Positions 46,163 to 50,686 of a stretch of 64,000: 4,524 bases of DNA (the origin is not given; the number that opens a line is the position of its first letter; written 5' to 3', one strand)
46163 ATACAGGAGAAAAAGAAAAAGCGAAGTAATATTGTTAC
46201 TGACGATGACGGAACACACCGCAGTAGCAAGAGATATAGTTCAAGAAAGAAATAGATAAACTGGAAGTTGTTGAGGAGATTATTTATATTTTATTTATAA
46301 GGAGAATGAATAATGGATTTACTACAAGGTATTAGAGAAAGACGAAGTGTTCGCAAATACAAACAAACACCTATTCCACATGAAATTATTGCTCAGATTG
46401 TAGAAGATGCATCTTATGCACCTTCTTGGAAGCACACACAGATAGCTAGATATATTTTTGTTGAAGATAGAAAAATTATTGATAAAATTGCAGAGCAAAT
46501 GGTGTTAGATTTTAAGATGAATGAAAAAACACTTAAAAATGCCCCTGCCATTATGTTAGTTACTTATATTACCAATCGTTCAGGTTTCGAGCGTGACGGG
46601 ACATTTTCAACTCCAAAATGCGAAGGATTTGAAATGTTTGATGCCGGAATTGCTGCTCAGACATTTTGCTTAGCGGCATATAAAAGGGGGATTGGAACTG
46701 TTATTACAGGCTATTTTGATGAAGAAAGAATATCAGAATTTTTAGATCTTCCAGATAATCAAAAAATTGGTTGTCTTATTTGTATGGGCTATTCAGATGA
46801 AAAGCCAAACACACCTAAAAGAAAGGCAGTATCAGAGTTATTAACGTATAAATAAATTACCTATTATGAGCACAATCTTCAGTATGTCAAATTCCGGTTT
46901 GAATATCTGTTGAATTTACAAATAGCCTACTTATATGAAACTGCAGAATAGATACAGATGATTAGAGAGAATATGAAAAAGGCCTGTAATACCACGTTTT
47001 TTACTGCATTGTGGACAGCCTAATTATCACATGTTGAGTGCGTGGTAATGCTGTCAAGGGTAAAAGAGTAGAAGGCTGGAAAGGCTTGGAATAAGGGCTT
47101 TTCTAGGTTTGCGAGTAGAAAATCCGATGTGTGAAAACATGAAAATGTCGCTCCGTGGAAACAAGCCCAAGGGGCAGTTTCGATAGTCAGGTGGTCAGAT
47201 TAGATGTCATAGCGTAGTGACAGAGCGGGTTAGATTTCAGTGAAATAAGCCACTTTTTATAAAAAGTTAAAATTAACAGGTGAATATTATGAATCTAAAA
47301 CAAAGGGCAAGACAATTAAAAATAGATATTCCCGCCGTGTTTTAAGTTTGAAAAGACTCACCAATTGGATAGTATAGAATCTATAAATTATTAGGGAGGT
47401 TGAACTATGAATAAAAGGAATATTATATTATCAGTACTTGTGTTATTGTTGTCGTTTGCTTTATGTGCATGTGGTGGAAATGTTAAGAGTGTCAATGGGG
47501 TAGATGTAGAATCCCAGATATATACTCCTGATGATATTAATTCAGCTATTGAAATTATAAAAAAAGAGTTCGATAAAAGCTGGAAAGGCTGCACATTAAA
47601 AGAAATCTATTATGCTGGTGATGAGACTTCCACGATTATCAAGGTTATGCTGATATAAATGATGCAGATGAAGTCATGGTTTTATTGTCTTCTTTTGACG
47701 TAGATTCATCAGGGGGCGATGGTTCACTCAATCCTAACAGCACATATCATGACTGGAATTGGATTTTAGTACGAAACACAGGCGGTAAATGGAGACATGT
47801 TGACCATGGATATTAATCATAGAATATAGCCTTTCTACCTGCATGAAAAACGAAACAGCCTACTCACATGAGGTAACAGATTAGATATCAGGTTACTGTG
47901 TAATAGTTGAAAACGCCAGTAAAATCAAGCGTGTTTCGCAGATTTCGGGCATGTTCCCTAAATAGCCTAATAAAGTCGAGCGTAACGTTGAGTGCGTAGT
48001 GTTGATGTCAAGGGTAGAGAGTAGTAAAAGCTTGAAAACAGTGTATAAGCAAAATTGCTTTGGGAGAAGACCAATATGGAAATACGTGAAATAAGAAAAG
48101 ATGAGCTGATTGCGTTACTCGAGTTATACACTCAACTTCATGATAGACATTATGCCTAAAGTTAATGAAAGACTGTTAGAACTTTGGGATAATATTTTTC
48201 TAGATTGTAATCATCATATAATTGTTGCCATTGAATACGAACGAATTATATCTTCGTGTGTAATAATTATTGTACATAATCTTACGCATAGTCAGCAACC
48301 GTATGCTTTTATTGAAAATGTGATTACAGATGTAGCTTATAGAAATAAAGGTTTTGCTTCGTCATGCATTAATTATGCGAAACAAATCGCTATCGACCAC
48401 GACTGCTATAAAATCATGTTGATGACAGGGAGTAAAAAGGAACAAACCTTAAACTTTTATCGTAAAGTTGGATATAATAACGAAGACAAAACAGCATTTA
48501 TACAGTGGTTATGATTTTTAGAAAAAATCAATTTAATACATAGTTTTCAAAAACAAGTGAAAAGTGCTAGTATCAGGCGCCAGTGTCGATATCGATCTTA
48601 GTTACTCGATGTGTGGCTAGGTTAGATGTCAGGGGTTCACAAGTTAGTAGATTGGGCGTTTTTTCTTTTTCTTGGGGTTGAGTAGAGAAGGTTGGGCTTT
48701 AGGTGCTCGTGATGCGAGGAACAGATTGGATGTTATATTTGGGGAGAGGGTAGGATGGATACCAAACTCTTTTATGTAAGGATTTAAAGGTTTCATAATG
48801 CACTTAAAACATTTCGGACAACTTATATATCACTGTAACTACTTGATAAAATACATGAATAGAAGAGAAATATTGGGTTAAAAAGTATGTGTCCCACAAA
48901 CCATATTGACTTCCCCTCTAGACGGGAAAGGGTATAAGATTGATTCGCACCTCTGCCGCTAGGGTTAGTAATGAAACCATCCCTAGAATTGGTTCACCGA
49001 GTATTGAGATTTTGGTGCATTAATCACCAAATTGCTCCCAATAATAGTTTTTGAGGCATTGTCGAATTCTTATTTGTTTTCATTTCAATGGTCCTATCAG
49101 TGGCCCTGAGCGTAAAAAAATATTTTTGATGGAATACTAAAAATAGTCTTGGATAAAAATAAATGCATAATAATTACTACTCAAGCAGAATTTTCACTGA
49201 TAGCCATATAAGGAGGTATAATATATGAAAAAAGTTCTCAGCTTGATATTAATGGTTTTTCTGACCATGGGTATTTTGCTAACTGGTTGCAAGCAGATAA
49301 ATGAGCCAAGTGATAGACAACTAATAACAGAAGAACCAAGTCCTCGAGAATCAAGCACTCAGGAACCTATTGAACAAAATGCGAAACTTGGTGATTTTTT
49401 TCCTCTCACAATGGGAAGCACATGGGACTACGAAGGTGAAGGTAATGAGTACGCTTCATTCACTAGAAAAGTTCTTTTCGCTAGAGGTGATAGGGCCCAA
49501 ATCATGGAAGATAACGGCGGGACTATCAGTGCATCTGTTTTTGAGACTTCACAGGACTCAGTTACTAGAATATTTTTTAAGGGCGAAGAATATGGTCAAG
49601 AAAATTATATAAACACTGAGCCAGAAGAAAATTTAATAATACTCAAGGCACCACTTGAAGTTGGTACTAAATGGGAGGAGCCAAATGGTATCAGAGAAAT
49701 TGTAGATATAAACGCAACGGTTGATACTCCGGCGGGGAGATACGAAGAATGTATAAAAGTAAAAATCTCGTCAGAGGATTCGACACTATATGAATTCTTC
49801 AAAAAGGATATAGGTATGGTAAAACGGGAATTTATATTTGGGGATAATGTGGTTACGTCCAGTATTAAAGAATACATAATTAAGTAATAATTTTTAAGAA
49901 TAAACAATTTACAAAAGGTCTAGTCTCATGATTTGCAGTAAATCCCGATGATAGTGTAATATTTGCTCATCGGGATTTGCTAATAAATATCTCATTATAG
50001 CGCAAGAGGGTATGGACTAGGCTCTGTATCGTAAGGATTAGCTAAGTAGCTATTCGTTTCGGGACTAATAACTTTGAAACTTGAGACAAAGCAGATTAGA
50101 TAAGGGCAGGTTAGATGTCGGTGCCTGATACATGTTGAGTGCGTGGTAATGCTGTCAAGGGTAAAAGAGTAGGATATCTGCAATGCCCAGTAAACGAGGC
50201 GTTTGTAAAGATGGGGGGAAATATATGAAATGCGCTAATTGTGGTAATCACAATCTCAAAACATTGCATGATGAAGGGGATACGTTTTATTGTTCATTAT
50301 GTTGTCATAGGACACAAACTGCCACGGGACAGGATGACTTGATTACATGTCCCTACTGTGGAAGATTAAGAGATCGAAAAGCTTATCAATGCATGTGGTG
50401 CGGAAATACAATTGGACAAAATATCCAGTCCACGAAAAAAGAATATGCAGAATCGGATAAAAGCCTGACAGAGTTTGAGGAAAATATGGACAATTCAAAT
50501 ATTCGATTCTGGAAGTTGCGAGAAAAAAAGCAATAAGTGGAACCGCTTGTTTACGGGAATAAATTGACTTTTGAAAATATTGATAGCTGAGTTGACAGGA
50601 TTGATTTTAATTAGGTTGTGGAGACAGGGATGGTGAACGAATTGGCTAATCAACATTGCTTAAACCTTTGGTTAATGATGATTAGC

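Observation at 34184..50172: Seven co-oriented att-like repeats that look like serial pseudo-3' ends of a TrmA/RumA-type methyltransferase gene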

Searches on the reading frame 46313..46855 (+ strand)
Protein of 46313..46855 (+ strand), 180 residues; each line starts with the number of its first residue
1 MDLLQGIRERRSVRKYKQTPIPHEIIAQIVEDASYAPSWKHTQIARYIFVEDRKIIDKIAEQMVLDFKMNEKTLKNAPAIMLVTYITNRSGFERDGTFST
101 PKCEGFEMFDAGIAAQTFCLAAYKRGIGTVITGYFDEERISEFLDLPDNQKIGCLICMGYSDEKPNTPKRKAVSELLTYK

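Call 14: search_protein_families(library=pfam, proteins=[window:46313-46855:+], max_evalue=0.01)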
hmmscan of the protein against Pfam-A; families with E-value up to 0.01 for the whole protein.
window:46313-46855:+ (180 aa): 2 families
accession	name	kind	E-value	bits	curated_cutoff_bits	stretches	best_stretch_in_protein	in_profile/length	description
PF00881.29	Nitroreductase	-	2.8e-31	109.4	23.5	1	7-160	1-167/167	Nitroreductase family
PF14512.11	TM1586_NiRdase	-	9.4e-11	42.2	27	2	110-180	83-152/215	Putative TM nitroreductase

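Call 45: find_encoding_contigs(protein=window:46313-46855:+, flank=10000, max_places=10)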
Protein window:46313-46855:+ (180 aa): no gene with exactly this product is on record in the collection.

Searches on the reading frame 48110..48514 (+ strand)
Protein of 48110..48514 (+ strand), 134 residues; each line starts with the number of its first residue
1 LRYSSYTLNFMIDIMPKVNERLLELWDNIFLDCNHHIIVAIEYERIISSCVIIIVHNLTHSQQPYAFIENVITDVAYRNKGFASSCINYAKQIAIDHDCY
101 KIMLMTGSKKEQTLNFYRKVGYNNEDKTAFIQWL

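Call 14: search_protein_families(library=pfam, proteins=[window:48110-48514:+], max_evalue=0.01)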
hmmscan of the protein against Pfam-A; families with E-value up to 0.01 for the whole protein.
window:48110-48514:+ (134 aa): 5 families
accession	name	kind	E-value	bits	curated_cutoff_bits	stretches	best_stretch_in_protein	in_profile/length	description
PF00583.31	Acetyltransf_1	-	1.3e-12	48.5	20.7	1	20-122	18-116/116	Acetyltransferase (GNAT) family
PF13508.13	Acetyltransf_7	-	4.5e-08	33.8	27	1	34-123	2-83/84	Acetyltransferase (GNAT) domain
PF13527.13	Acetyltransf_9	-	0.00092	19.6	25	1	24-122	32-124/127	Acetyltransferase (GNAT) domain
PF08445.16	FR47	-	0.0018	18.7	22.1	1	62-130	18-85/86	FR47-like protein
PF13673.13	Acetyltransf_10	-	0.0091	16.4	23.6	0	62-126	52-111/128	Acetyltransferase (GNAT) domain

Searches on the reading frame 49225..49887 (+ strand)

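Call 14: search_protein_families(library=pfam, proteins=[window:49225-49887:+], max_evalue=0.01)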
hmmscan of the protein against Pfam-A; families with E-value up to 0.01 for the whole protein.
window:49225-49887:+ (220 aa): 1 family
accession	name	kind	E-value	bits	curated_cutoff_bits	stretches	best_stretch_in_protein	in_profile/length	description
PF21347.3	DUF3108_like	-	0.0012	19.2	27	1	161-203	137-186/199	DUF3108-like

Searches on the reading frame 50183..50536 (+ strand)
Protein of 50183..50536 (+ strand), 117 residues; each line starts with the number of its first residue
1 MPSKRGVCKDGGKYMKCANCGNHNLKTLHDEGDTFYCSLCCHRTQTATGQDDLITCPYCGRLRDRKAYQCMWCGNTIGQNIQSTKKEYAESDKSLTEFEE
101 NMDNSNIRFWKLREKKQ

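Call 14: search_protein_families(library=pfam, proteins=[window:50183-50536:+], max_evalue=0.01)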
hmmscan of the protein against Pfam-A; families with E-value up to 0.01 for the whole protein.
window:50183-50536:+ (117 aa): 3 families
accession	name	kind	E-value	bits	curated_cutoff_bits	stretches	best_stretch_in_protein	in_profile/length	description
PF24460.1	DUF7575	-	0.00026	20.7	28.5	1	52-75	2-25/28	Domain of unknown function (DUF7575)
PF02591.20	Zn_ribbon_9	-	0.0046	17.5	29.1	1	49-62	20-32/33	C4-type zinc ribbon domain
PF08271.17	Zn_Ribbon_TF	-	0.0048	16.9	29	0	55-89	2-41/43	TFIIB zinc-binding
